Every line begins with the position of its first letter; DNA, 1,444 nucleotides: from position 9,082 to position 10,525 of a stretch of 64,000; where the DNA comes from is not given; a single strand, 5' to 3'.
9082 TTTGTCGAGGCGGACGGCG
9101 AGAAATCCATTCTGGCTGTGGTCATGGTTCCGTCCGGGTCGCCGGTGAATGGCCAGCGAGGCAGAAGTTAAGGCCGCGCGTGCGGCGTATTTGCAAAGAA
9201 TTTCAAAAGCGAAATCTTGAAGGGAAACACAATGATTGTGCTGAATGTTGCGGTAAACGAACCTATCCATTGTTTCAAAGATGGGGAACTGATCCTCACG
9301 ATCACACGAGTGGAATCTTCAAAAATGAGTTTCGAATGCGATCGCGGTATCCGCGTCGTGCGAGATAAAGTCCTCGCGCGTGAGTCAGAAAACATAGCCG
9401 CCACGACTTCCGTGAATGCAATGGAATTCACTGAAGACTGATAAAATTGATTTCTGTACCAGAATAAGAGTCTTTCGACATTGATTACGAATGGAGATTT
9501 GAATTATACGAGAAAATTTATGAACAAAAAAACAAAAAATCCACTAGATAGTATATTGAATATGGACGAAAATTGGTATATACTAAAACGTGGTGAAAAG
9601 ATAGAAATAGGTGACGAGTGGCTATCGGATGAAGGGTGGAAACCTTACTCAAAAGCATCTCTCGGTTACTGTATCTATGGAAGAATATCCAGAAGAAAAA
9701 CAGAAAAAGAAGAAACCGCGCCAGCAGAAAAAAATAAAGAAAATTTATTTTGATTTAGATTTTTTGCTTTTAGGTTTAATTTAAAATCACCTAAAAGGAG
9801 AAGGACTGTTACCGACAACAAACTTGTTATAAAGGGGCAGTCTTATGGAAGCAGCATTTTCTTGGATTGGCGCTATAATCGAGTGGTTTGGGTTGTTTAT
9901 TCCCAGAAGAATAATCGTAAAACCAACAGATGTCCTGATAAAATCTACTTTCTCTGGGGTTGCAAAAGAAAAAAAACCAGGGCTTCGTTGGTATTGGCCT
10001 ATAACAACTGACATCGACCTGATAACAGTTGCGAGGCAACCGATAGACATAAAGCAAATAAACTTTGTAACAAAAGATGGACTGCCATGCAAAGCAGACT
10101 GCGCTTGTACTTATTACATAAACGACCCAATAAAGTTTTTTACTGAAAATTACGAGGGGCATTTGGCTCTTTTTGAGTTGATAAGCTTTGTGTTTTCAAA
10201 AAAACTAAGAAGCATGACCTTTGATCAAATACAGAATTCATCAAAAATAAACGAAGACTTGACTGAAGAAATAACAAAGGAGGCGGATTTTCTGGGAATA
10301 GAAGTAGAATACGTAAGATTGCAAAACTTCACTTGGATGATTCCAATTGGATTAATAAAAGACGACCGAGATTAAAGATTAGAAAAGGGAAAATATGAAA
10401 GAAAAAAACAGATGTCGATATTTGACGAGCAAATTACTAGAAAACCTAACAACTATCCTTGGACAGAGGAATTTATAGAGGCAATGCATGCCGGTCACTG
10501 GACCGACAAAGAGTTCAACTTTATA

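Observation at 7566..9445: GC-rich ~0.8-kb island carrying a CsrA-like gene, abutting one copy of a 29-bp direct repeat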

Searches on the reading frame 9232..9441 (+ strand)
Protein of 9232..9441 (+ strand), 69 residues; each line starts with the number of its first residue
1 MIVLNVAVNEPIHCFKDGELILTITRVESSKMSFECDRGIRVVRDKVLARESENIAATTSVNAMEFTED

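Call 4: search_protein_families(library=pfam, proteins=[window:9232-9441:+], max_evalue=10)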
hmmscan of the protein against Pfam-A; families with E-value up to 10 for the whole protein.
window:9232-9441:+ (69 aa): 0 families

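Call 9: search_protein_families(library=phrogs, proteins=[window:9232-9441:+], max_evalue=1)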
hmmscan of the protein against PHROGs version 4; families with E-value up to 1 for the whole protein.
window:9232-9441:+ (69 aa): 0 families

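Call 16: search_solved_structures(query=window:9232-9441:+, max_evalue=10, show_alignments=2)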
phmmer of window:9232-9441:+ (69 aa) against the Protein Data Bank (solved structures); distinct sequences matched with E-value up to 10: 1.
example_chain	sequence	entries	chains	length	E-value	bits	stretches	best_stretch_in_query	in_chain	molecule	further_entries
1twb_A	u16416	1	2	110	0.26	14.8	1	6-34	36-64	Stringent starvation protein B homolog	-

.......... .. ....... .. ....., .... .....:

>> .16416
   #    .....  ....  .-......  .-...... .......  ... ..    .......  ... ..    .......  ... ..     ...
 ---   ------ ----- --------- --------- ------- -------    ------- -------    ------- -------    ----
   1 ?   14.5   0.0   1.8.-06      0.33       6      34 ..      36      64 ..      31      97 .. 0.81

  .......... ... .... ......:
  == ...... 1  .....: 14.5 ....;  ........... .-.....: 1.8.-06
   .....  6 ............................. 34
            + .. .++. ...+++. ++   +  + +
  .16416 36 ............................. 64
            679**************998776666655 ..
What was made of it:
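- phmmer against the PDB found no CsrA (call 16).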

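Call 18: find_encoding_contigs(protein=window:9232-9441:+, flank=10000)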
Protein window:9232-9441:+ (69 aa): 13 contigs read that carry it; 6 places shown.
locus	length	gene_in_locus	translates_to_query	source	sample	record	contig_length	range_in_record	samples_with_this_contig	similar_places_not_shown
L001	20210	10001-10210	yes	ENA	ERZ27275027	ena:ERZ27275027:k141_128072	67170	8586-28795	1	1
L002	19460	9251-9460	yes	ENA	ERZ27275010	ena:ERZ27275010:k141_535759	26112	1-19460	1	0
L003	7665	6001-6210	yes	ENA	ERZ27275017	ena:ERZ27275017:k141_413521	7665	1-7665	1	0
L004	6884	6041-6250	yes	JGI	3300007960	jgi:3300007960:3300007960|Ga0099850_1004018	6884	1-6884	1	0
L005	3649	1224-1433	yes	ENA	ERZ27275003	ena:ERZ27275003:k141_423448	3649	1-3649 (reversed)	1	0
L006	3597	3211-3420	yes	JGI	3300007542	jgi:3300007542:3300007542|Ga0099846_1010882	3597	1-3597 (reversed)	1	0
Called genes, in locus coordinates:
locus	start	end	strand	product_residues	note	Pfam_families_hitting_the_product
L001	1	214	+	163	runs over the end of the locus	-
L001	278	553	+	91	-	-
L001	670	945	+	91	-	-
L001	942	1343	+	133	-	PF09643:YopX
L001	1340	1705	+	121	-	PF00684:DnaJ_CXXCXGXG (faint)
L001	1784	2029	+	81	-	-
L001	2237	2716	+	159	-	-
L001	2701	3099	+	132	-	-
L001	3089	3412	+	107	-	-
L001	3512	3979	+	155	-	PF09643:YopX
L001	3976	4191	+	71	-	-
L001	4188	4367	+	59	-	-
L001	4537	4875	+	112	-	PF09643:YopX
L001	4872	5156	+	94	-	-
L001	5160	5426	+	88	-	-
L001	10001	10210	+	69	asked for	-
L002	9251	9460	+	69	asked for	-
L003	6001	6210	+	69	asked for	-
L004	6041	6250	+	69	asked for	-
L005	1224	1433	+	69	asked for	-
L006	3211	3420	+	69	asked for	-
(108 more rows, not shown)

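Call 21: find_homologous_proteins(query=window:9232-9441:+, max_evalue=1)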
Query window:9232-9441:+ (69 aa): 4 proteins with E <= 1 among 4 candidates.
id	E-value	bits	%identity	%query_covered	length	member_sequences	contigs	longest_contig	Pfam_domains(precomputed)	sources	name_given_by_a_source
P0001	1.4e-36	140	100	100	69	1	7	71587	-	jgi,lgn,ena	-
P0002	2.8e-27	110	81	100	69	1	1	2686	-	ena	-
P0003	4.0e-25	104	77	100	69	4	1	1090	-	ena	-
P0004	6.1e-25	103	77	100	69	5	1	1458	-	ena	-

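Call 23: find_encoding_contigs(protein=P0002, flank=10000)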
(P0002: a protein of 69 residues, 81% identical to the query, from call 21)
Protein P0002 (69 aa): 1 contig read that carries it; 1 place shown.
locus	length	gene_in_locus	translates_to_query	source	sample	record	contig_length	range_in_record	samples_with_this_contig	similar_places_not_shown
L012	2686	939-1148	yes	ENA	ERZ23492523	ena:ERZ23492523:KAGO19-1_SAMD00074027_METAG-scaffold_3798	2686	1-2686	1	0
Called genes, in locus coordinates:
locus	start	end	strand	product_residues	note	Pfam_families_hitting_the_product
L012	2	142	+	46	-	?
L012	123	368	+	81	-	-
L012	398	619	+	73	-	-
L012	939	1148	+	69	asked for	-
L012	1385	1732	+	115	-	-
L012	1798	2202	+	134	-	-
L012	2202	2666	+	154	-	-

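Call 24: find_encoding_contigs(protein=P0004, flank=10000)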
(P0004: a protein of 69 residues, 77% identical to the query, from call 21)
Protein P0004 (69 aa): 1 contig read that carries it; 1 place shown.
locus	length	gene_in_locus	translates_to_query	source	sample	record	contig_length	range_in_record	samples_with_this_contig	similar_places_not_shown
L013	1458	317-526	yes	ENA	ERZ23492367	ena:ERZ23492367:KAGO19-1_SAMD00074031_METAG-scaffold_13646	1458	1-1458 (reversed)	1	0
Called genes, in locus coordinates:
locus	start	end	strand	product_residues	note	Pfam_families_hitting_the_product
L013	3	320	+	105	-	?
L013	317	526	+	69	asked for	-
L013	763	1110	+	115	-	-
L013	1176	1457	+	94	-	?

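Call 25: find_encoding_contigs(protein=P0003, flank=10000)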
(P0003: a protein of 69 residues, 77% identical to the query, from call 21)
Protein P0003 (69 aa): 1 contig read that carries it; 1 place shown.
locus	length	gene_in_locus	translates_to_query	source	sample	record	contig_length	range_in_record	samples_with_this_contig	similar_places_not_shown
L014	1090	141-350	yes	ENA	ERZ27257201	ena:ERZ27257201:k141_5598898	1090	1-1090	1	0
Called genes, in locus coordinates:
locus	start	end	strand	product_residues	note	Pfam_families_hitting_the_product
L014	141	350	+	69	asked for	-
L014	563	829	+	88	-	-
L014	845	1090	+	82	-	?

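Call 38: predict_structure(alignment_id=A2)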
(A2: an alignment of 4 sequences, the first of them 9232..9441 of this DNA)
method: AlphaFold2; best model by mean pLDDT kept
length: 69 residues; sequences in the alignment: 4
mean_pLDDT: 59.6   pTM: 0.45
mean pLDDT of the five models: 59.6, 59.3, 58.2, 57.6, 37.5
residues with pLDDT >= 90: 0; 70-90: 26; 50-70: 23; < 50: 20
segments of 3 or more residues with pLDDT < 50: 50-69
pLDDT, mean of each block of 10 residues (from residue 1): 68 78 69 72 62 34 33
secondary structure, 60 per line:
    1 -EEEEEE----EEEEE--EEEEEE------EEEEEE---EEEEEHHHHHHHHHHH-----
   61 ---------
elements in order: E2-7 E12-16 E19-24 E31-36 E40-44 H45-55
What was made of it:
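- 9232..9441 (+): 69-aa gene: a real protein-coding gene of a tiny orphan family. Predicted as five strands, one helix, and a conserved acidic tail ATTSV(D/N)AME..ED. AF2 pLDDT 59.6 (call 38).
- On CsrA/RsmA (PF02599): The AF2 model has that order of elements at CsrA-like positions, but pLDDT is 59.6 from a 4-sequence alignment (call 38).
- The AF2 secondary structure is b2-7, b12-16, b19-24, b31-36, b40-44, helix 45-55 (call 38).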

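Call 40: search_protein_representatives(alignment_id=A2)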
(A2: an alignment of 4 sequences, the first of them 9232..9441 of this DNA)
Query: 4 sequences, 69 profile positions. Proteins with E-value up to 0.001 (for the whole library): 4; up to 1e-10: 2; up to 1e-30: 1. The best 4 are listed.
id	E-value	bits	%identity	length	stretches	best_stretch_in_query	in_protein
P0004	7.0e-42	157.3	-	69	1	1-69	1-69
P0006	1.8e-25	104.7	-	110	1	1-69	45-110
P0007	1.9e-04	37.3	-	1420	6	5-43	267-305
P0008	2.0e-04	37.2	-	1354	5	9-36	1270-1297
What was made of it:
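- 4 clusters in the indexed 5.8-billion search and 5 in the exhaustive 1.8-billion-representative search (calls 21, 40).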

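Call 42: fold_search(model_id=the predicted structure, library=pdb)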
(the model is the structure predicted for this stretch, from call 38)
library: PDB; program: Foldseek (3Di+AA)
matches with E <= 10: 371; with E <= 0.001: 0
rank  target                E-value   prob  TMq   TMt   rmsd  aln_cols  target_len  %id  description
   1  8tw6_G                6.3e-01  0.20  0.30  0.24  15.1        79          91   11  TCR in nanodisc ND-II (released 2024-10-02)
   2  2r30                  1.2e+00  0.25  0.32  0.21   6.4        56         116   16  Crystal Structure of human GITRL mutant (released 2007-11-13)
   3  2vec                  1.2e+00  0.38  0.35  0.12   8.5        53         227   15  The crystal structure of the protein YhaK from Escherichia coli (released 2008-07-01)
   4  4llo_G                1.3e+00  0.15  0.32  0.15  12.4        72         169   12  Structure of the eag domain-CNBHD complex of the mouse EAG1 channel (released 2013-08-28)
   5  4esk_A                1.4e+00  0.35  0.36  0.28   2.9        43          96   14  Crystal structure of a strand-swapped dimer of Mouse Leukocyte-associated immunoglobulin-like receptor 1 (NYSGRC-00604 (released 2012-05-02)
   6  4ety_A                1.4e+00  0.33  0.35  0.27   3.2        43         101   14  Crystal structure of a strand-swapped dimer of Mouse Leukocyte-associated immunoglobulin-like receptor 1 (NYSGRC-00604 (released 2012-06-06)
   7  4ety_B                1.4e+00  0.25  0.36  0.29   8.1        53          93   13  Crystal structure of a strand-swapped dimer of Mouse Leukocyte-associated immunoglobulin-like receptor 1 (NYSGRC-00604 (released 2012-06-06)
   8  3fcg_B                1.6e+00  0.47  0.41  0.40   3.0        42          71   14  Crystal Structure Analysis of the Middle Domain of the Caf1A Usher (released 2008-12-16)
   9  5dyl                  1.8e+00  0.35  0.39  0.04   4.1        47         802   13  Crystal structure of the cGMP-dependent protein kinase PKG from Plasmodium Vivax - Apo form (released 2015-11-04)
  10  3w5g_A                1.8e+00  0.23  0.36  0.05   5.0        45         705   20  Crystal structure of tomato beta-galactosidase 4 in complex with galactose (released 2014-01-29)
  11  4k59                  1.8e+00  0.20  0.35  0.37   6.5        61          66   16  Crystal Structure of Pseudomonas Aeruginosa RsmF (released 2013-08-28)
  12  4f8a                  1.8e+00  0.13  0.32  0.16  13.9        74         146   14  Cyclic nucleotide binding-homology domain from mouse EAG1 potassium channel (released 2012-07-11)
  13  5ezr                  1.9e+00  0.44  0.42  0.05   3.2        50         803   12  Crystal Structure of PVX_084705 bound to compound (released 2017-05-10)
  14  9fxs_D                2.0e+00  0.28  0.35  0.04   2.3        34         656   15  Cryo-EM structure of the type 1 pilus complex including pilus rod and FimI-bound assembly platform after incorporation (released 2025-06-04)
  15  4llo_C                2.0e+00  0.12  0.32  0.15  12.4        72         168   12  Structure of the eag domain-CNBHD complex of the mouse EAG1 channel (released 2013-08-28)
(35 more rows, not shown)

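Call 54: search_protein_families(library=phrogs, proteins=[L012:123-368:+, L012:398-619:+, L012:640-942:+, L012:1385-1732:+, L012:1798-2202:+, L012:2202-2666:+, L014:563-829:+, L013:3-320:+], max_evalue=0.01)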
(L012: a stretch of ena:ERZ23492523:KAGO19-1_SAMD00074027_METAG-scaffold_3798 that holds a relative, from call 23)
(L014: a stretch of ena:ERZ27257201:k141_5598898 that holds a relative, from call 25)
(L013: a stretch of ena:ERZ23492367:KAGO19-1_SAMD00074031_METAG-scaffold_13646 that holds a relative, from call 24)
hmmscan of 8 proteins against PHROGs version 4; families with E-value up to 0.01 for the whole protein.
L012:123-368:+ (81 aa): 0 families

L012:398-619:+ (73 aa): 0 families

L012:640-942:+ (100 aa): 0 families

L012:1385-1732:+ (115 aa): 0 families

L012:1798-2202:+ (134 aa): 0 families

L012:2202-2666:+ (154 aa): 0 families

L014:563-829:+ (88 aa): 0 families

L013:3-320:+ (105 aa): 0 families

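Call 55: find_encoding_contigs(protein=P0006, flank=10000)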
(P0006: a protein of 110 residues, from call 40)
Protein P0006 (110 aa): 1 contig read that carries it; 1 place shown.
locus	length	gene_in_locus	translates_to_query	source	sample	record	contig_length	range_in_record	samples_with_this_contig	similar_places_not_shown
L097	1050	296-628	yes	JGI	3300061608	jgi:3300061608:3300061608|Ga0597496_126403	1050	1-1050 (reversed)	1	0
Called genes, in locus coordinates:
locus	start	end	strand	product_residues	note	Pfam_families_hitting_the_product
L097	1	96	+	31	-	?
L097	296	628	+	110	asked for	-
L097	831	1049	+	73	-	?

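Call 63: search_protein_families(library=ncbifam, proteins=[window:9232-9441:+, P0006, P0002], max_evalue=10)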
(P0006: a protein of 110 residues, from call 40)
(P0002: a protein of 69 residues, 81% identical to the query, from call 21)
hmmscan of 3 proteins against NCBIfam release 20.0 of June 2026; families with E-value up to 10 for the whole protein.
window:9232-9441:+ (69 aa): 0 families

P0006 (110 aa): 0 families

P0002 (69 aa): 0 families

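Call 64: search_protein_families(library=padloc, proteins=[window:9232-9441:+], max_evalue=1)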
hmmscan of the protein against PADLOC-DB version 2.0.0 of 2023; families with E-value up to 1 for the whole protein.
window:9232-9441:+ (69 aa): 0 families

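Call 89: search_dna_similar(query=window:9232-9441:+, collection=phages, mode=protein, max_evalue=10, max_rows=10)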
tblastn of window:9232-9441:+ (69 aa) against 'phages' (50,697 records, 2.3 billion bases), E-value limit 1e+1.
Records with a match: 5; places in all: 5; records where one place covers at least 80% of the query: 0.
Best place of each record, by identity: <60% 5.
By first word of the organism name: Acinetobacter 2; Pseudomonas 2; Staphylococcus 1.
By host as written in the record: - 2; Pseudomonas putida PpG1 2; Staphylococcus saprophyticus 101 1.
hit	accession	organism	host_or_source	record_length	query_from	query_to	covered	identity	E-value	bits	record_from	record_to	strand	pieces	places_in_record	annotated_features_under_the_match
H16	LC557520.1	Staphylococcus phage vB_SsapH-Golestan101-M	Staphylococcus saprophyticus 101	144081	2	32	45%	41.9%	9e+0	29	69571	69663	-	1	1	adsorption-associate tail protein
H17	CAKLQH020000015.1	Acinetobacter phage MD-2021a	not known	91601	5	37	48%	37.1%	7e+0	30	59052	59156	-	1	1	Uncharacterised protein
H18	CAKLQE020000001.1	Acinetobacter phage MD-2021a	not known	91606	5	37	48%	37.1%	7e+0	30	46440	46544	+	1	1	Uncharacterised protein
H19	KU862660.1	Pseudomonas phage phiPMW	Pseudomonas putida PpG1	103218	22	46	36%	44.0%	8e+0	29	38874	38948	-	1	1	promoter | hypothetical protein | polynucleotide 5'-kinase and 3'-phosphatase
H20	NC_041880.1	Pseudomonas phage phiPMW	Pseudomonas putida PpG1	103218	22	46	36%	44.0%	8e+0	29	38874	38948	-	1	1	promoter | hypothetical protein | polynucleotide kinase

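Call 92: search_dna_similar(query=L012:2202-2666:+, collection=phages, mode=protein, max_evalue=0.001, max_rows=8)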
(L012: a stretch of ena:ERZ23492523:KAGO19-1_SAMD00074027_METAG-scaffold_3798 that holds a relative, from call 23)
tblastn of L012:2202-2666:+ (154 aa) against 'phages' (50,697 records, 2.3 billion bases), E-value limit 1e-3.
No match.

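Call 93: find_related_loci(query=A4, collection=viral_contigs, flank=8000)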
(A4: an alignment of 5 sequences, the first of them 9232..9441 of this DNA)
Query A4 (69 aa) in viral_contigs; peptide patterns used: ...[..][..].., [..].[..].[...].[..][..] (x = any residue, [..] = any of these).
105 stretches matched a pattern, but none encodes a relative of the query by tblastn (E <= 1e-3).

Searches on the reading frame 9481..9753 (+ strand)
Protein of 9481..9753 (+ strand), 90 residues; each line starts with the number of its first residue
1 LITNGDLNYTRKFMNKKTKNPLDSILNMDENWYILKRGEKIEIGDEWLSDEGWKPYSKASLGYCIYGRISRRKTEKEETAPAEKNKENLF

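Call 4: search_protein_families(library=pfam, proteins=[window:9481-9753:+], max_evalue=10)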
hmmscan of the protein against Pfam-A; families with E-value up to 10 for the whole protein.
window:9481-9753:+ (90 aa): 0 families

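Call 9: search_protein_families(library=phrogs, proteins=[window:9481-9753:+], max_evalue=1)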
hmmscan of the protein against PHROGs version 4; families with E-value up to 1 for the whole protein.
window:9481-9753:+ (90 aa): 3 families
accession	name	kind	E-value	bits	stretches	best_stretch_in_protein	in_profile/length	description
phrog_2404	-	unknown function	0.12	13.3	1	41-70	38-67/76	-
phrog_12257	-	unknown function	0.14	13.3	1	23-54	31-60/72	-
phrog_34093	-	unknown function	0.15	13.2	1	56-77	8-28/63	-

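Call 64: search_protein_families(library=padloc, proteins=[window:9481-9753:+], max_evalue=1)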
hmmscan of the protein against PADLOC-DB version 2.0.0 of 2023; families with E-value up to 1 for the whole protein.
window:9481-9753:+ (90 aa): 0 families

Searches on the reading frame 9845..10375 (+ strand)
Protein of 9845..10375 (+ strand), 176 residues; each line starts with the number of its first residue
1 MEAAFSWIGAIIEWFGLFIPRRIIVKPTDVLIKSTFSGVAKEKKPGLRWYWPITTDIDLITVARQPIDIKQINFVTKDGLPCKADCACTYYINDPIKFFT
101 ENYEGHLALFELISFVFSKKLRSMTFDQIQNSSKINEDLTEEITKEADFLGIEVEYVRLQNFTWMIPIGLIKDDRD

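Call 4: search_protein_families(library=pfam, proteins=[window:9845-10375:+], max_evalue=10)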
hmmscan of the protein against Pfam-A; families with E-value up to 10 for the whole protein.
window:9845-10375:+ (176 aa): 1 family
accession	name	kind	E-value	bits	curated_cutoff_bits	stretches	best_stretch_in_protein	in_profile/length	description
PF01145.31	Band_7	-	6.2e-18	65.9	23.6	1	24-162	2-145/176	SPFH domain / Band 7 family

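Call 34: find_related_loci(query=window:9845-10375:+, collection=viral_contigs, flank=6000)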
Query window:9845-10375:+ (176 aa) in viral_contigs; peptide patterns used: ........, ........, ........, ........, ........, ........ (x = any residue, [..] = any of these).
4 stretches matched a pattern, but none encodes a relative of the query by tblastn (E <= 1e-3).

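Call 37: find_related_loci(query=window:9845-10375:+, collection=metagenome_contigs, flank=5000)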
Query window:9845-10375:+ (176 aa) in metagenome_contigs; peptide patterns used: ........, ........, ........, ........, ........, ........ (x = any residue, [..] = any of these).
70 stretches matched a pattern; 1 encode a relative of the query (tblastn E <= 1e-3); 1 distinct loci.
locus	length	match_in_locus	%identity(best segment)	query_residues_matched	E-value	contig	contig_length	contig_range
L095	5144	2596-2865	37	1-78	4e-12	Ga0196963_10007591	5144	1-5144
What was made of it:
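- Tried and rejected: IMG/VR and metagenome scans with the Band_7 neighbour gave none, or one unrelated 66% GC contig (calls 34, 37).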
